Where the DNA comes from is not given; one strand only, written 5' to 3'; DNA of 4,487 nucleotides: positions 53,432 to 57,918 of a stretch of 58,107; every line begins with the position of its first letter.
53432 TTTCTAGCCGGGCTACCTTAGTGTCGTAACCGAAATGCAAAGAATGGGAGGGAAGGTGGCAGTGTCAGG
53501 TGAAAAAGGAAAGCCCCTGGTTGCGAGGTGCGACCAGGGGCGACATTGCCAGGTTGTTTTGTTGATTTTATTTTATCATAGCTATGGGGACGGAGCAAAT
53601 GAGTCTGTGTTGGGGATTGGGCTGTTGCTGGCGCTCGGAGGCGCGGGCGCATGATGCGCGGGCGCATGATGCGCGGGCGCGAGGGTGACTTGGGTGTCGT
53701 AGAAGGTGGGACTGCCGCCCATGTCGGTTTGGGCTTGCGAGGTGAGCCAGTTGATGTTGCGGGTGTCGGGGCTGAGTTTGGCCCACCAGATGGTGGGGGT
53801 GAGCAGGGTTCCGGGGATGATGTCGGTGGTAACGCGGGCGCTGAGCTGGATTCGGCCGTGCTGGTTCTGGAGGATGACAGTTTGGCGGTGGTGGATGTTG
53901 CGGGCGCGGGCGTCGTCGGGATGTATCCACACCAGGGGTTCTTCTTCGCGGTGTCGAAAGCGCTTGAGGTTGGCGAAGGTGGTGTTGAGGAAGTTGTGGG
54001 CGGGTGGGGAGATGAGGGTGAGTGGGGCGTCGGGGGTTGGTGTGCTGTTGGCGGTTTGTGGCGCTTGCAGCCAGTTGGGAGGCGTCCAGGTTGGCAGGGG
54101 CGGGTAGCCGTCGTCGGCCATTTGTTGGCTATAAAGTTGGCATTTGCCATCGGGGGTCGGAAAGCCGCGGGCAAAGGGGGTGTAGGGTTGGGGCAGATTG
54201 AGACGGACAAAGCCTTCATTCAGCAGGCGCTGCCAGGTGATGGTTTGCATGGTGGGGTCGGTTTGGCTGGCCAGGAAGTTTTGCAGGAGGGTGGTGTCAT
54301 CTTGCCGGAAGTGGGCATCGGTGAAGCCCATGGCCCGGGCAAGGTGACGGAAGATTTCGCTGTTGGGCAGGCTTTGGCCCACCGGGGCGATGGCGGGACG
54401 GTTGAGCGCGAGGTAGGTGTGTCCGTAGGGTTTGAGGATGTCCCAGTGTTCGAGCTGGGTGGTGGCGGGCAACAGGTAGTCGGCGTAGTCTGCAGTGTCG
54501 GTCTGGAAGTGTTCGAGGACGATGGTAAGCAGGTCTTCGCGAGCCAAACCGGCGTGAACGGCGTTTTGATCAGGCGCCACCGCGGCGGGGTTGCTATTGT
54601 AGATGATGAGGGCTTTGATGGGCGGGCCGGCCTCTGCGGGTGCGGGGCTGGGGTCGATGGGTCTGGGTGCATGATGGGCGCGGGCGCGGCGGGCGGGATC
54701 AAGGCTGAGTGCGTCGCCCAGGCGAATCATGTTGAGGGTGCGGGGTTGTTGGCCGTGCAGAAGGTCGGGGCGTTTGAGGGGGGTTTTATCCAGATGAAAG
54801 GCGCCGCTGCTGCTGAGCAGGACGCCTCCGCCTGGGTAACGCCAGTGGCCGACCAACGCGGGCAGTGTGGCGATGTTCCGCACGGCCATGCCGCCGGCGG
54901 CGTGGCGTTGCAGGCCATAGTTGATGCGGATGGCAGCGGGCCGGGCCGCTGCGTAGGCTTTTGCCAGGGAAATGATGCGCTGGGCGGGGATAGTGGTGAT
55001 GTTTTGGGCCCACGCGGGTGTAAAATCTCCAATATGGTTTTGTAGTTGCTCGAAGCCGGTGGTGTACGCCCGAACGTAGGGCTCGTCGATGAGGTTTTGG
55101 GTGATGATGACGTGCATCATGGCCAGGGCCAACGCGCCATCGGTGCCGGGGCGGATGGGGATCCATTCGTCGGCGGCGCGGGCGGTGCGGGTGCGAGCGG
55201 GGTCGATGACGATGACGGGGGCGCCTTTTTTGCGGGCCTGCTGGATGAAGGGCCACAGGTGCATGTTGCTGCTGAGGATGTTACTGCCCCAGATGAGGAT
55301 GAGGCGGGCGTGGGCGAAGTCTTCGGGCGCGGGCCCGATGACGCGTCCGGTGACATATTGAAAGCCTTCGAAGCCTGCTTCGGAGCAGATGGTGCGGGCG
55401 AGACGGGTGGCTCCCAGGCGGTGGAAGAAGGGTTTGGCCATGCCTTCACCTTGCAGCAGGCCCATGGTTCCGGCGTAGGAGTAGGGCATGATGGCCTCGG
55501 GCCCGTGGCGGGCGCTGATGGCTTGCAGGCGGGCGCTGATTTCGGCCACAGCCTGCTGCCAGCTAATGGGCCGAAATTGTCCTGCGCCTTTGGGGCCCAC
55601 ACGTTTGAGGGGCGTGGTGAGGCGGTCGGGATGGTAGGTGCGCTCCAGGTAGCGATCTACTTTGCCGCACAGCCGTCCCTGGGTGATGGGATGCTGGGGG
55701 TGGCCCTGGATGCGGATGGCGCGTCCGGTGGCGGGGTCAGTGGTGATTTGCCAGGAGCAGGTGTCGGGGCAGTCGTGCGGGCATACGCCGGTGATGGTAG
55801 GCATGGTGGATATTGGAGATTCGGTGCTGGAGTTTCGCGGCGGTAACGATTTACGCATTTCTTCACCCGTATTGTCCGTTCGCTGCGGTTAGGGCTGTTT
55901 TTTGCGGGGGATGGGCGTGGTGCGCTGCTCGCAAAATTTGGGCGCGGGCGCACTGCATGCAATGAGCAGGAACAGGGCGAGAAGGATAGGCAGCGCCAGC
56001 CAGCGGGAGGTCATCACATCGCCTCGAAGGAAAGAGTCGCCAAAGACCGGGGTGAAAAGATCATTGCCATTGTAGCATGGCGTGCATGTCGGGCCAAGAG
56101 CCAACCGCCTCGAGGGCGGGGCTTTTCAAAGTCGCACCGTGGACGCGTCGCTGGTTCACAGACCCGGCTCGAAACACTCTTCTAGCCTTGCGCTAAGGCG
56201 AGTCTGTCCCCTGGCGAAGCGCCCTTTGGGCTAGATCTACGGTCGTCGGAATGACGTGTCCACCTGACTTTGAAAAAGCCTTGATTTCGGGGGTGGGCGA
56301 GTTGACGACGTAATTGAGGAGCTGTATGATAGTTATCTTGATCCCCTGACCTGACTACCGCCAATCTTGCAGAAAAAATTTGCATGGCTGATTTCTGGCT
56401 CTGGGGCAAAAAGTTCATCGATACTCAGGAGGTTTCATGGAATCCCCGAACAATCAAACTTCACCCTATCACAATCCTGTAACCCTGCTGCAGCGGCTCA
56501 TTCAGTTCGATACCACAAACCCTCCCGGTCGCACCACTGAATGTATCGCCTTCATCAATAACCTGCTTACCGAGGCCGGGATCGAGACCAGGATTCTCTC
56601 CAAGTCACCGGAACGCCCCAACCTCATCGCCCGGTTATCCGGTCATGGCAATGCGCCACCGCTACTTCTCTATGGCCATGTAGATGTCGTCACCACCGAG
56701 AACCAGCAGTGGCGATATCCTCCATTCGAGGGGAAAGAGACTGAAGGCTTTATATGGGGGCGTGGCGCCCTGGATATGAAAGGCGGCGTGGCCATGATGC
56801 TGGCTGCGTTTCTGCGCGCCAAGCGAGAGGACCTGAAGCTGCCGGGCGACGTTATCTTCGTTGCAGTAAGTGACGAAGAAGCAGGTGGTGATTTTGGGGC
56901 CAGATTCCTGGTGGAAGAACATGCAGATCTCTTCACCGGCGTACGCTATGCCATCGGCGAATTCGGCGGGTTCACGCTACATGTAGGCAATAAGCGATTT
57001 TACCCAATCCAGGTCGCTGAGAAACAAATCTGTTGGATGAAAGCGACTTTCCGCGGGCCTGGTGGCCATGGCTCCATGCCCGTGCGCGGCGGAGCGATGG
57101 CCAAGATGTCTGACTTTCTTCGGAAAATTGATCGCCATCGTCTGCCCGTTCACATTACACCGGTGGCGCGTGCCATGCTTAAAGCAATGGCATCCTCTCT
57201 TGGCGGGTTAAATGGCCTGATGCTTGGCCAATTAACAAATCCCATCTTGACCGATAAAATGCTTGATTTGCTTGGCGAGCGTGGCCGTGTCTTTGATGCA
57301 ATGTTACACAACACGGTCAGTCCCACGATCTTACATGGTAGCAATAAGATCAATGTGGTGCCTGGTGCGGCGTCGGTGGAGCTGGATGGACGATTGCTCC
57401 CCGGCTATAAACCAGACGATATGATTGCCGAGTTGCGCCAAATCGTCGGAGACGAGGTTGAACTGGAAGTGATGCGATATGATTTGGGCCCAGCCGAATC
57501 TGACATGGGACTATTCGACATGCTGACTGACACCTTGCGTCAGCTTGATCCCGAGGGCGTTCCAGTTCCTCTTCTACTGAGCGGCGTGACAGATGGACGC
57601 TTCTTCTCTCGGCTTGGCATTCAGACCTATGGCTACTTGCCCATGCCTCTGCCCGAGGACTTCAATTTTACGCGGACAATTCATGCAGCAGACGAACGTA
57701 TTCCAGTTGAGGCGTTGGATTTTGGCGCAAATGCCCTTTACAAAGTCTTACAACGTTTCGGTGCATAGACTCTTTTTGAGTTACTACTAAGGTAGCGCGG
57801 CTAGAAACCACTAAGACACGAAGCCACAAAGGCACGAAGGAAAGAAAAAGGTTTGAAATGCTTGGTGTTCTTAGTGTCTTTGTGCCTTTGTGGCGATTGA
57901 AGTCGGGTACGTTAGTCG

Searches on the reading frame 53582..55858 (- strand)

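Call 50: search_protein_families(library=pfam, proteins=[window:53582-55858:-], max_evalue=0.001)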
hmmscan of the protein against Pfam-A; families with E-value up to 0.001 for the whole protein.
window:53582-55858:- (758 aa): 3 families
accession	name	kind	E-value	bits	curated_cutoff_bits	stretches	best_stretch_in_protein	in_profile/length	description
PF00384.28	Molybdopterin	-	1.7e-45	156.1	24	1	79-508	1-352/353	Molybdopterin oxidoreductase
PF01568.27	Molydop_binding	-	2.7e-22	79.3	26.8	1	613-721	1-108/110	Molydopterin dinucleotide binding domain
PF04879.21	Molybdop_Fe4S4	-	9.9e-09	35.5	22.7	1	21-76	3-55/55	Molybdopterin oxidoreductase Fe4S4 domain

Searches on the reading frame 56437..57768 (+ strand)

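Call 50: search_protein_families(library=pfam, proteins=[window:56437-57768:+], max_evalue=0.001)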
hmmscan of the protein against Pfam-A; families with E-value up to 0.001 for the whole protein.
window:56437-57768:+ (443 aa): 3 families
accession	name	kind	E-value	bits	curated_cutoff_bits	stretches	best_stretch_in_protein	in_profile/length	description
PF01546.33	Peptidase_M20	-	3.1e-32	112.6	24.6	1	77-439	1-205/206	Peptidase family M20/M25/M40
PF07687.19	M20_dimer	-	9.9e-14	51.6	21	1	194-340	2-102/107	Peptidase dimerisation domain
PF04389.22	Peptidase_M28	-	2.3e-08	34.4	21.3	1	62-163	1-81/193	Peptidase family M28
